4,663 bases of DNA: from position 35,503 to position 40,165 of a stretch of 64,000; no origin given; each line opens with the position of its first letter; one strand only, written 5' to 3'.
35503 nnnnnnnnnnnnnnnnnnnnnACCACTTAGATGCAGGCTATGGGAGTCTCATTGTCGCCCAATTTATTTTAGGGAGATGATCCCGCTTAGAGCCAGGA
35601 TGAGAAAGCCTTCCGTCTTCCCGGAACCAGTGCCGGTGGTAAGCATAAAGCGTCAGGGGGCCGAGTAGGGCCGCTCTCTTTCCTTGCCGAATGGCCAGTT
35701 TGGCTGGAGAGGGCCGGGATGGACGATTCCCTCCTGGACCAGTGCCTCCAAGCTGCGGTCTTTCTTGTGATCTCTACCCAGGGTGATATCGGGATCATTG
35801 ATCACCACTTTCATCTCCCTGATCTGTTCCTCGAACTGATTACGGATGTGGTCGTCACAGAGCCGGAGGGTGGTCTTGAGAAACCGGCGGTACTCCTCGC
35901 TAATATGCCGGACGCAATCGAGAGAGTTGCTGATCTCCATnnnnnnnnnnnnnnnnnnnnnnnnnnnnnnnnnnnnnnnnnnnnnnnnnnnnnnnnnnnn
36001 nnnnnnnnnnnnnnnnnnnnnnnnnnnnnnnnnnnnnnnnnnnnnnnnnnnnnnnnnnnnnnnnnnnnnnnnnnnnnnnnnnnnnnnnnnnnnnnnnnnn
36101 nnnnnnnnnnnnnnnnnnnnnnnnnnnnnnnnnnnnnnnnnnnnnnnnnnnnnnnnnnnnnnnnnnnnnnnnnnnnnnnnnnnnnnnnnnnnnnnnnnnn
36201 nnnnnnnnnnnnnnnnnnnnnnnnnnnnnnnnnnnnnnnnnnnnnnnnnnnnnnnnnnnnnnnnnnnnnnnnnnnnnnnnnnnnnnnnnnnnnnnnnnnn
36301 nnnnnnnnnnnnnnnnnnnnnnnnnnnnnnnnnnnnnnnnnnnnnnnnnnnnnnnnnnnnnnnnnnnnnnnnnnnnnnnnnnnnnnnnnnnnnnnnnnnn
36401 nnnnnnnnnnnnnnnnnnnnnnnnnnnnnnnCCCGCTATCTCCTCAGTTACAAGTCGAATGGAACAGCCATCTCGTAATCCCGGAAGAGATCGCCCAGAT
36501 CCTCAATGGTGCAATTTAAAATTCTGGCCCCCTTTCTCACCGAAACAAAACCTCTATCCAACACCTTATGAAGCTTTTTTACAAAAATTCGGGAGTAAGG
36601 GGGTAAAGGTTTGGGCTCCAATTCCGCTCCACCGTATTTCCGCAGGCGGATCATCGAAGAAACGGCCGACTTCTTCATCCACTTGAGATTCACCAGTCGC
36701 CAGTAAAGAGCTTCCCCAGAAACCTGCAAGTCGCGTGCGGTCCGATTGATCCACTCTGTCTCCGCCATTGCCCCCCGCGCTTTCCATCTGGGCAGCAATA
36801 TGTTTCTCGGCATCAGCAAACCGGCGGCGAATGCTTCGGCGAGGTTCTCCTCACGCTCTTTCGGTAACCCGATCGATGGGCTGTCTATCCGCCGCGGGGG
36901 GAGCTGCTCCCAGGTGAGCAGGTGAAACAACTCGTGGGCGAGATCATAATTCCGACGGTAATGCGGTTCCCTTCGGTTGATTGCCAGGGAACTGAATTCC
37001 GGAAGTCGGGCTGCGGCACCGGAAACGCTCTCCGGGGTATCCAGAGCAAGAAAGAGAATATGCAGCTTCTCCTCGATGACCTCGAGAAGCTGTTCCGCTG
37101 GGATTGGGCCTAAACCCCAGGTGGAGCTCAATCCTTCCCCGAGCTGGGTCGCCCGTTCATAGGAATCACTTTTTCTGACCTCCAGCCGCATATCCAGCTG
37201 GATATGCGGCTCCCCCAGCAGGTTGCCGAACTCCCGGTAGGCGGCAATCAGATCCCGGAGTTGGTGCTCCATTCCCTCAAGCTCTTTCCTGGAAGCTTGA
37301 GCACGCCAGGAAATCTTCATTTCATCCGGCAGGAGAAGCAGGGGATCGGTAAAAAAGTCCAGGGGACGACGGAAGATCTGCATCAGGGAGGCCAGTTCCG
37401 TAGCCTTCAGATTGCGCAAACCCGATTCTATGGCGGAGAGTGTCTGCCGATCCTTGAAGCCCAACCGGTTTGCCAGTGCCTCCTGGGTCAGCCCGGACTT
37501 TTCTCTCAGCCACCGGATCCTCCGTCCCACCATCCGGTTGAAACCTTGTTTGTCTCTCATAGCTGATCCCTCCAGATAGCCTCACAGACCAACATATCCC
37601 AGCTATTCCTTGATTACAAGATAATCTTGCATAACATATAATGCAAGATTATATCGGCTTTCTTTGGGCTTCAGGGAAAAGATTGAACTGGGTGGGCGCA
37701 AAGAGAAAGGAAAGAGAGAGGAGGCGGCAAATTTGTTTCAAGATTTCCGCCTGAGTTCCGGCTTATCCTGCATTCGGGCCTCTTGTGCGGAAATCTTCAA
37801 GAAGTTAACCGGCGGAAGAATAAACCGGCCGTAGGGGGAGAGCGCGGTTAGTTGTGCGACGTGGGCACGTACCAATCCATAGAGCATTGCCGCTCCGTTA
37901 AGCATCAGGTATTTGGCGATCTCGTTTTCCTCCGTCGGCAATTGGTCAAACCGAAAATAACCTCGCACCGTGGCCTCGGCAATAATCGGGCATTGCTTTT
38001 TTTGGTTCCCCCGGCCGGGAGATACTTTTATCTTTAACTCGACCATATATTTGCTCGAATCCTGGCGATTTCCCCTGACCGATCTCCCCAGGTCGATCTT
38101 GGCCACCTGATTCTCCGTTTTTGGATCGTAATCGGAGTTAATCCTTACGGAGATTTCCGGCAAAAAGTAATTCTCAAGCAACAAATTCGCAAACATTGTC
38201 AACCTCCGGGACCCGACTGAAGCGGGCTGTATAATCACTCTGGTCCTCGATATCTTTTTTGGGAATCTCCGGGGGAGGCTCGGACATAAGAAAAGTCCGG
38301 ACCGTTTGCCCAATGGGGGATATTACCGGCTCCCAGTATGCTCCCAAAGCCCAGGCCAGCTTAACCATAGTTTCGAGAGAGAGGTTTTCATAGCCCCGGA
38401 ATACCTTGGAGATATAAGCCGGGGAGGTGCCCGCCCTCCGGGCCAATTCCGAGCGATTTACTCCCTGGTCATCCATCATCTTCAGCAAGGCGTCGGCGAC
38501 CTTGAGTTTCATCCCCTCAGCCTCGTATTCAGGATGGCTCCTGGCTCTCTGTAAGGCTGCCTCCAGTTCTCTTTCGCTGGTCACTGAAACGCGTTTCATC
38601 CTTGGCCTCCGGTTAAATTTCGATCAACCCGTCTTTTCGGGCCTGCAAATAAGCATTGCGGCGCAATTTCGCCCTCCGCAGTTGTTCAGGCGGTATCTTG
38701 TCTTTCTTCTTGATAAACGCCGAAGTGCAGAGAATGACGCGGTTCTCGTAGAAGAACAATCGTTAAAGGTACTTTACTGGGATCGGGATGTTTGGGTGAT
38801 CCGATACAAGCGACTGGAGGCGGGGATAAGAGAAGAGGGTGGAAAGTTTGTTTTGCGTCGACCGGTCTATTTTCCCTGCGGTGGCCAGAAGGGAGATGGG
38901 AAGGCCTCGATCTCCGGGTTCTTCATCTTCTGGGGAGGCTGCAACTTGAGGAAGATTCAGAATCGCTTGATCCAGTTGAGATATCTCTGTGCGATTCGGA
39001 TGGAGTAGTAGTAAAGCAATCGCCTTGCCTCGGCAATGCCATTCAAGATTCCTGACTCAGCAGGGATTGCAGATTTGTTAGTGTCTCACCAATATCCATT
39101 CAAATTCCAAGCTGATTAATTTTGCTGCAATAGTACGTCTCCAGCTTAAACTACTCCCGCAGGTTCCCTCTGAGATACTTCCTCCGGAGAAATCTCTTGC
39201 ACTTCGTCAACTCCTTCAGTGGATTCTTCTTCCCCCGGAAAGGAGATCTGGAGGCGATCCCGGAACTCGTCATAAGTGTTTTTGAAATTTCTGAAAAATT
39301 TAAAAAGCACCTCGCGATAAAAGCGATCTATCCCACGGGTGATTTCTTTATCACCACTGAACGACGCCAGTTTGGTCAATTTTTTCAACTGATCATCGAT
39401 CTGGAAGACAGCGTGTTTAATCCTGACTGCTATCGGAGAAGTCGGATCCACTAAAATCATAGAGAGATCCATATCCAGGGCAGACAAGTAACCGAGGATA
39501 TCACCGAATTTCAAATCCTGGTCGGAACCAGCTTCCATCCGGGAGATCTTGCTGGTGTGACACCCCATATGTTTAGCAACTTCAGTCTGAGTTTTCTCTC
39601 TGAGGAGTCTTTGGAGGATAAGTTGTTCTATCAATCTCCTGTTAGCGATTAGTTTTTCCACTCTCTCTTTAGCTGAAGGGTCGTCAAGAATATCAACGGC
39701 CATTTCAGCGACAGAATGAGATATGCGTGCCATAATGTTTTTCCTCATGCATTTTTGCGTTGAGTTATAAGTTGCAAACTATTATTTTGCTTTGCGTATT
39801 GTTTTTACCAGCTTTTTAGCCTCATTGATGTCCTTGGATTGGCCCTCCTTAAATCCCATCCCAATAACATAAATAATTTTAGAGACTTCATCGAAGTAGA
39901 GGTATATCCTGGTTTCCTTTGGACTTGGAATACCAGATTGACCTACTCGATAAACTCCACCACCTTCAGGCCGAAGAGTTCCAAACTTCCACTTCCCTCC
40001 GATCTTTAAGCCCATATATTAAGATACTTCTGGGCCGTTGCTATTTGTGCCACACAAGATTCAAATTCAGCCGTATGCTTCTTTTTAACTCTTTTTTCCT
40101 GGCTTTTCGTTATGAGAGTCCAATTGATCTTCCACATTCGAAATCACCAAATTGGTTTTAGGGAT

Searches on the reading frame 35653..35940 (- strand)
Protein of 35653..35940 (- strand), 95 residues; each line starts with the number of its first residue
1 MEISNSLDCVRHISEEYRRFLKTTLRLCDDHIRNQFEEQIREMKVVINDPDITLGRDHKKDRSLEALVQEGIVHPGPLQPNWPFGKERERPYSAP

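Call 3: search_protein_families(library=pfam, proteins=[window:35653-35940:-], max_evalue=0.1)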
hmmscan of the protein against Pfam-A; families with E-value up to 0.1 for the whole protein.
window:35653-35940:- (95 aa): 1 family
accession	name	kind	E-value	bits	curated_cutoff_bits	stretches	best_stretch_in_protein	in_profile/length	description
PF18812.6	PBECR3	-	0.064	13.6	30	1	31-65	42-78/115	phage-Barnase-EndoU-ColicinE5/D-RelE like nuclease3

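Call 4: search_protein_families(library=padloc, proteins=[window:35653-35940:-], max_evalue=0.1)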
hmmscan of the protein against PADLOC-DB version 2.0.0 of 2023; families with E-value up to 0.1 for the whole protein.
window:35653-35940:- (95 aa): 0 families

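Call 8: search_protein_families(library=ncbifam, proteins=[window:35653-35940:-], max_evalue=0.1)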
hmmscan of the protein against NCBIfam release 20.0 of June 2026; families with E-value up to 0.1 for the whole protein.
window:35653-35940:- (95 aa): 0 families

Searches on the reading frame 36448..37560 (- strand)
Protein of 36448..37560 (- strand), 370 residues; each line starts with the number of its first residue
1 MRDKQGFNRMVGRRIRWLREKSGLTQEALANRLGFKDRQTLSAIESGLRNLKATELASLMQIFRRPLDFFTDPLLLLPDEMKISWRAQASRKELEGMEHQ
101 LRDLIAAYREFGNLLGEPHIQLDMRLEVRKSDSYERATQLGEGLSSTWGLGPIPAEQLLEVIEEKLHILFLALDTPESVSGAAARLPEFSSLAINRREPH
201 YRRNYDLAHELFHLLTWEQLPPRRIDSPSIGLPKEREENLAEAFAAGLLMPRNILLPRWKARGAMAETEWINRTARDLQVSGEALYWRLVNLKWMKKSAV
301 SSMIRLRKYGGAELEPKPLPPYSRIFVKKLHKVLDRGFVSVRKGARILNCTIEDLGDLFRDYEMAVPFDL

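Call 3: search_protein_families(library=pfam, proteins=[window:36448-37560:-], max_evalue=0.1)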
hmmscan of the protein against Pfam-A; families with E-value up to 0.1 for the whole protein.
window:36448-37560:- (370 aa): 4 families
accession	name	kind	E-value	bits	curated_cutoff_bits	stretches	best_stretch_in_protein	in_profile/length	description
PF06114.19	Peptidase_M78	-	2.5e-12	47.1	22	1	185-289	24-122/123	IrrE N-terminal-like domain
PF01381.28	HTH_3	-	6.4e-12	45.8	23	1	15-70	1-55/55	Helix-turn-helix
PF13560.12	HTH_31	-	5.2e-11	43.1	27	1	12-65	3-56/64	Helix-turn-helix domain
PF12844.13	HTH_19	-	1.4e-07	31.7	30.2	1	12-63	1-51/64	Helix-turn-helix domain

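Call 4: search_protein_families(library=padloc, proteins=[window:36448-37560:-], max_evalue=0.1)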
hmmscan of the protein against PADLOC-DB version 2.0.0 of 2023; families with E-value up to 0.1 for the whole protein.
window:36448-37560:- (370 aa): 21 families
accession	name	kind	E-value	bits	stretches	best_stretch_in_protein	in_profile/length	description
PDLC03949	RmrA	-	7.5e-23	79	1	13-362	5-336/363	-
PDLC03947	RmrA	-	9.4e-17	58.9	1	6-253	7-255/383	-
PDLC03946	RmrA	-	2e-16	57.7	1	13-355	5-331/357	-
PDLC03944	RmrA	-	1.4e-15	55.2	1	9-307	5-298/384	-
PDLC03952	RmrA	-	1.7e-15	54.8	1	3-255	15-269/395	-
PDLC04141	capP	-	5.3e-15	53.6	1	136-300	4-161/242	capP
PDLC03954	RmrA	-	5.4e-14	49.9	1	4-257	4-259/380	-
PDLC03948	RmrA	-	4.3e-13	46.9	1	5-255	3-256/397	-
PDLC03945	RmrA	-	5.5e-13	46.8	2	201-303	206-304/394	-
PDLC03951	RmrA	-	3.2e-12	44.1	1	6-253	4-250/400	-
PDLC03943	RmrA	-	2.2e-11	41.5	1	12-315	4-296/370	-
PDLC03950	RmrA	-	4.8e-09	33.7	1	13-357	5-345/369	-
PDLC03953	RmrA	-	1.6e-08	32.1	1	10-101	5-96/373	-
PDLC02926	HTH_VI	-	5.2e-06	24.6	1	10-69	1-59/92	-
PDLC03665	Control_protein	-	6e-06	24.4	1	11-52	9-50/77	control protein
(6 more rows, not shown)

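Call 8: search_protein_families(library=ncbifam, proteins=[window:36448-37560:-], max_evalue=0.1)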
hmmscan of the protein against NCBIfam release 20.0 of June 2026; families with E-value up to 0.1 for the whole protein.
window:36448-37560:- (370 aa): 10 families
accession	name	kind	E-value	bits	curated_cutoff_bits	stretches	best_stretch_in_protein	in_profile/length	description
NF052239.1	antitox_spr1629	equivalog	9.9e-12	44.6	335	1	200-303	205-304/377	spr1629 family repressor/antitoxin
TIGR03070.1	couple_hipB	subfamily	0.00051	19.9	71.65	1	10-62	2-50/58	type II toxin-antitoxin system Y4mF family antitoxin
NF038139.1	Reg_Aceta_RamB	equivalog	0.002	16.8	700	1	10-71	2-62/465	acetate metabolism transcriptional regulator RamB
NF006015.0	PRK08154.1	subfamily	0.0039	16.4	204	1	4-61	24-80/314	anaerobic benzoate catabolism transcriptional regulator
NF007271.0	PRK09726.1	equivalog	0.0043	17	79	1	15-63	17-61/88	type II toxin-antitoxin system antitoxin HipB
NF008109.0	PRK10856.1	equivalog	0.0099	15.6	208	1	9-46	13-49/334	cytoskeleton protein RodZ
NF058600.1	TransRegSco1979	equivalog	0.027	13.5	350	1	10-63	8-60/280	Sco1979 family transcriptional regulator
TIGR03830.1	CxxCG_CxxCG_HTH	subfamily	0.032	14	61.8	1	9-47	64-101/127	type II TA system antitoxin MqsA family protein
TIGR00270.2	TIGR00270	equivalog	0.034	14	110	1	13-47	78-111/159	multiprotein bridging factor aMBF1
NF041951.1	phage_RstR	subfamily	0.05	13.9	80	0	11-66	3-57/108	RstR family transcriptional repressor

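Call 59: list_cluster_members(proteins=[P0001, P0009, window:36448-37560:-, P0021])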
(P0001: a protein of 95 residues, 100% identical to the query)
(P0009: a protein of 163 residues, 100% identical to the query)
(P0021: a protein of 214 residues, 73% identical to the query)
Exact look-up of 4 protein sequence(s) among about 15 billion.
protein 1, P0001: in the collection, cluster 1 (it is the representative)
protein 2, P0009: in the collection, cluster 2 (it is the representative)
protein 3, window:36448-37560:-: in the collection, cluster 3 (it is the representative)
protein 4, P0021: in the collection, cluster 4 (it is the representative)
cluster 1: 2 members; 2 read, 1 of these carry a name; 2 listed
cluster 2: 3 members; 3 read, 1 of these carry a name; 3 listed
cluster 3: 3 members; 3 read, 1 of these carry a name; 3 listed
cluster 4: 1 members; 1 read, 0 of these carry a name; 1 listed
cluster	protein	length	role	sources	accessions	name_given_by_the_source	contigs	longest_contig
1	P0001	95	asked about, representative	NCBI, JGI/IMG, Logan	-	hypothetical protein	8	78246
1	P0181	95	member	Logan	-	-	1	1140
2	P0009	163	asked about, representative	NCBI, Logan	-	-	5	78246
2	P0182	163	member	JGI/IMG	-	hypothetical protein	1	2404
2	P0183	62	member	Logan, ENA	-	-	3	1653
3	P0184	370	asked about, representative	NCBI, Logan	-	-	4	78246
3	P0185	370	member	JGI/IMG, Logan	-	Zn-dependent peptidase ImmA (M78 family)/transcriptional regulator with XRE-family HTH ...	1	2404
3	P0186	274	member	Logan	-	-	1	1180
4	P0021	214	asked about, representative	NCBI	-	-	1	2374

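Call 87: search_solved_structures(query=window:36448-37560:-, max_evalue=0.01)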
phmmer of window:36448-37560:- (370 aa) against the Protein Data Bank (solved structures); distinct sequences matched with E-value up to 0.01: 2.
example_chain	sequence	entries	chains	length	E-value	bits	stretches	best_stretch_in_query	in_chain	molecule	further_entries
8tac_A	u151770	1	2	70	0.0062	19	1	9-57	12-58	DBP48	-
1y7y_A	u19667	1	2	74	0.0099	18.3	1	11-60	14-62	C.AhdI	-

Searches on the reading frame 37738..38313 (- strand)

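Call 3: search_protein_families(library=pfam, proteins=[window:37738-38313:-], max_evalue=0.1)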
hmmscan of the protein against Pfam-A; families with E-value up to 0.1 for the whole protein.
window:37738-38313:- (191 aa): 1 family
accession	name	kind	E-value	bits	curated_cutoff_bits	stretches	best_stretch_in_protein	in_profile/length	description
PF02556.19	SecB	-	9.4e-09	35.7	26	1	46-179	10-138/141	Preprotein translocase subunit SecB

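Call 4: search_protein_families(library=padloc, proteins=[window:37738-38313:-], max_evalue=0.1)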
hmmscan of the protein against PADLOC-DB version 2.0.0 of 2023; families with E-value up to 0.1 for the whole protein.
window:37738-38313:- (191 aa): 2 families
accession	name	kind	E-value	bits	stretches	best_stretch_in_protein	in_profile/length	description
PDLC04072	PD-T4-9_C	-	1.1e-09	36.6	1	44-176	6-126/135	-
PDLC04071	PD-T4-9_C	-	0.0003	19.1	1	116-180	63-127/130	-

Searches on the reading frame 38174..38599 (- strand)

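Call 3: search_protein_families(library=pfam, proteins=[window:38174-38599:-], max_evalue=0.1)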
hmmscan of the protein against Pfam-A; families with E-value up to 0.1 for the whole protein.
window:38174-38599:- (141 aa): 8 families
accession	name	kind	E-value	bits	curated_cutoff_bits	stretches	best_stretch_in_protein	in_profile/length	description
PF01381.28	HTH_3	-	1.8e-09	38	23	1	41-86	4-49/55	Helix-turn-helix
PF13443.12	HTH_26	-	4.9e-06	27.1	22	1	38-86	2-51/63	Cro/C1-type HTH DNA-binding domain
PF13560.12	HTH_31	-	0.00018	22.2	27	1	43-87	11-56/64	Helix-turn-helix domain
PF13744.12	HTH_37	-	0.0062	16.8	27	1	26-87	11-73/80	Helix-turn-helix domain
PF20104.4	DUF6494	-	0.02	15.7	24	1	2-34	15-48/68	Family of unknown function (DUF6494)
PF13518.12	HTH_28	-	0.021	15.3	25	1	39-76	6-42/52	Helix-turn-helix domain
PF17762.8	HTH_ParB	-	0.034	14.7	22.6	1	33-68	7-42/102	ParB HTH domain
PF13545.12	HTH_Crp_2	-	0.077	13.4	27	0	33-68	2-44/70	Crp-like helix-turn-helix domain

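Call 4: search_protein_families(library=padloc, proteins=[window:38174-38599:-], max_evalue=0.1)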
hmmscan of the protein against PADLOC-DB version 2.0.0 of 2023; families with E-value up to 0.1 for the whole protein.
window:38174-38599:- (141 aa): 10 families
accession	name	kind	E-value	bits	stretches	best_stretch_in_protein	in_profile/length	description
PDLC04757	PDC-M64B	-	3e-07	28.4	1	31-87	27-83/128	-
PDLC04760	PDC-M64C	-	7e-07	27.5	1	31-87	24-80/93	-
PDLC04758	PDC-M64B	-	1.6e-06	26.6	1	31-87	28-84/123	-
PDLC04762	PDC-M64C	-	1.9e-06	25.9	1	29-96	23-87/97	-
PDLC03665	Control_protein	-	8.3e-05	20.8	1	31-87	6-63/77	control protein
PDLC04759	PDC-M64B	-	0.00017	19.6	1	31-87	24-80/135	-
PDLC02926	HTH_VI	-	0.00086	17.5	1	38-85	6-53/92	-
PDLC03664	Control_protein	-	0.00088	17.7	1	33-85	13-65/74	control protein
PDLC04775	PDC-M69A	-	0.012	14.1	1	34-92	8-66/113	-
PDLC04142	capH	-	0.013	14.6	1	31-103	4-65/103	capH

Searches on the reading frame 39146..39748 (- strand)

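Call 3: search_protein_families(library=pfam, proteins=[window:39146-39748:-], max_evalue=0.1)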
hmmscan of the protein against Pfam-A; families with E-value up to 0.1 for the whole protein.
window:39146-39748:- (200 aa): 8 families
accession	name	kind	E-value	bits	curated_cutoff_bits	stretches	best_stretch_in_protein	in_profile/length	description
PF13560.12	HTH_31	-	4.5e-06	27.3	27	1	47-94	10-57/64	Helix-turn-helix domain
PF13542.12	HTH_Tnp_ISL3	-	0.00047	20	27.4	1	39-71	15-46/51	Helix-turn-helix domain of transposase family ISL3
PF01381.28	HTH_3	-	0.0021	18.5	23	1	46-95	4-52/55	Helix-turn-helix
PF05269.17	Phage_CII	-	0.0029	18.2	21.3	1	40-72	13-44/91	Bacteriophage CII protein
PF13744.12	HTH_37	-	0.0081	16.4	27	1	29-97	9-77/80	Helix-turn-helix domain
PF04545.22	Sigma70_r4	-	0.026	14.5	24.1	0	42-72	11-41/50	Sigma-70, region 4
PF13384.12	HTH_23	-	0.03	14.6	24.6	1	37-70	3-36/50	Homeodomain-like domain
PF13443.12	HTH_26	-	0.09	13.5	22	0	50-99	9-58/63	Cro/C1-type HTH DNA-binding domain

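Call 4: search_protein_families(library=padloc, proteins=[window:39146-39748:-], max_evalue=0.1)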
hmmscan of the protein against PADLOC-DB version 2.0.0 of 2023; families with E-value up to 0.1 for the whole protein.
window:39146-39748:- (200 aa): 3 families
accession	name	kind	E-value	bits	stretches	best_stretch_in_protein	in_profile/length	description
PDLC02926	HTH_VI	-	0.0014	16.8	1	43-99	6-61/92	-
PDLC03954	RmrA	-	0.016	12.2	1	41-95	13-66/380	-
PDLC04759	PDC-M64B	-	0.03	12.4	1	24-74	15-62/135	-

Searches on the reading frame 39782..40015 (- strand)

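Call 3: search_protein_families(library=pfam, proteins=[window:39782-40015:-], max_evalue=0.1)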
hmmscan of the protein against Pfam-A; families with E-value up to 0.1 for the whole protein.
window:39782-40015:- (77 aa): 1 family
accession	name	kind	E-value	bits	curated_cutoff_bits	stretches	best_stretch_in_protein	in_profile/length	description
PF11372.14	DUF3173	-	0.096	13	25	0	51-70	9-29/58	Domain of unknown function (DUF3173)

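Call 4: search_protein_families(library=padloc, proteins=[window:39782-40015:-], max_evalue=0.1)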
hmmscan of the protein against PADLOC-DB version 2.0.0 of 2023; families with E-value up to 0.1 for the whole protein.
window:39782-40015:- (77 aa): 1 family
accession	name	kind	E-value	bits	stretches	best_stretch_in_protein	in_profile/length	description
PDLC03897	NsnC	-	0.001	16.9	1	31-74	251-295/298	-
